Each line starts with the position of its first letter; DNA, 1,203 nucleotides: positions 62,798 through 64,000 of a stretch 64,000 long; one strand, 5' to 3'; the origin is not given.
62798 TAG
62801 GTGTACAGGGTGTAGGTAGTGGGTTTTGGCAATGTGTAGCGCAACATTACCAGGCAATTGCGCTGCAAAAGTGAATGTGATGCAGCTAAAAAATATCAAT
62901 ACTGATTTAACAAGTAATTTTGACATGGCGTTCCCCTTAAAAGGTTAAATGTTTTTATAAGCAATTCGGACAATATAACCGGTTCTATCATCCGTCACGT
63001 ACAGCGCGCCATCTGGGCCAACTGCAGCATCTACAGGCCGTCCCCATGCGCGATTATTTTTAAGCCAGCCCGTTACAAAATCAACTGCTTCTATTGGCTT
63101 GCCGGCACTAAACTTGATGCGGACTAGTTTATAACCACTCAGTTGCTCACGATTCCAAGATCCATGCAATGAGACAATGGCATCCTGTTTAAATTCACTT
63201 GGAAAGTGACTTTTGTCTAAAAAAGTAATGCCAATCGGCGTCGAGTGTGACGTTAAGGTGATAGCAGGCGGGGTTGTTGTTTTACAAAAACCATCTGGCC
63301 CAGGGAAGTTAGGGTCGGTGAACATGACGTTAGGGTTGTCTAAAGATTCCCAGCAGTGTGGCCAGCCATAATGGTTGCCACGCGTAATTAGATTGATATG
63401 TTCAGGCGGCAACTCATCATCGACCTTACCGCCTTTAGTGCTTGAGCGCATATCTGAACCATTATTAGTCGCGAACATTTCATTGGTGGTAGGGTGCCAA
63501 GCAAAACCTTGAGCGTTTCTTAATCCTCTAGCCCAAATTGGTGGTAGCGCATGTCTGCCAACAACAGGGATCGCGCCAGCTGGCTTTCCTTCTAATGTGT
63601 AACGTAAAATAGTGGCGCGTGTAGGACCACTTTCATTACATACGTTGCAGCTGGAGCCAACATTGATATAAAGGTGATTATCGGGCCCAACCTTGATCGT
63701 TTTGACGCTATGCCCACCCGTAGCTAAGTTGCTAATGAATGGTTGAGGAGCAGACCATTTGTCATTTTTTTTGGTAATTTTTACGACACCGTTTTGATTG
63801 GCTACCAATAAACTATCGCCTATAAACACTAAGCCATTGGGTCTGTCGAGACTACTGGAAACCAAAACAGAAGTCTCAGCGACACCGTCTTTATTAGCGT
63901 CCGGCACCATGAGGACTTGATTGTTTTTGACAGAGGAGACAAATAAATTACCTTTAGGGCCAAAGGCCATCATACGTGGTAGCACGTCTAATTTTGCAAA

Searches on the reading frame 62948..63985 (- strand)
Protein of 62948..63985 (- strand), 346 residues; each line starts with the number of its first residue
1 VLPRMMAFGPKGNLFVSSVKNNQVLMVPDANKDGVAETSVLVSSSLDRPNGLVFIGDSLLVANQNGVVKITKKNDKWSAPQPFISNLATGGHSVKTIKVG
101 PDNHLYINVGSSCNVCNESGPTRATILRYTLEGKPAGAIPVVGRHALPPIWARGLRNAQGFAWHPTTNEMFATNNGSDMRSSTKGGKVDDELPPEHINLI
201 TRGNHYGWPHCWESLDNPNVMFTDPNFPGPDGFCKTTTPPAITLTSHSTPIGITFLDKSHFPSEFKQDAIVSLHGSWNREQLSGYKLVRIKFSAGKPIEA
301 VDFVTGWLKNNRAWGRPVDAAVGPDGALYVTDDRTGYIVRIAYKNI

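Call 80: search_protein_families(library=pfam, proteins=[window:62948-63985:-], max_evalue=0.00001)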
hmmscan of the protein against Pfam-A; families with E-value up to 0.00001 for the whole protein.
window:62948-63985:- (346 aa): 2 families
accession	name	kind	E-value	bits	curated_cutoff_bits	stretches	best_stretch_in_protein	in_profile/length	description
PF07995.17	GSDH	-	9.1e-23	81.5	25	1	87-339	109-331/332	Glucose / Sorbosone dehydrogenase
PF23500.1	DUF7133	-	2.1e-14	54.1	27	1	6-332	32-346/385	Domain of unknown function (DUF7133)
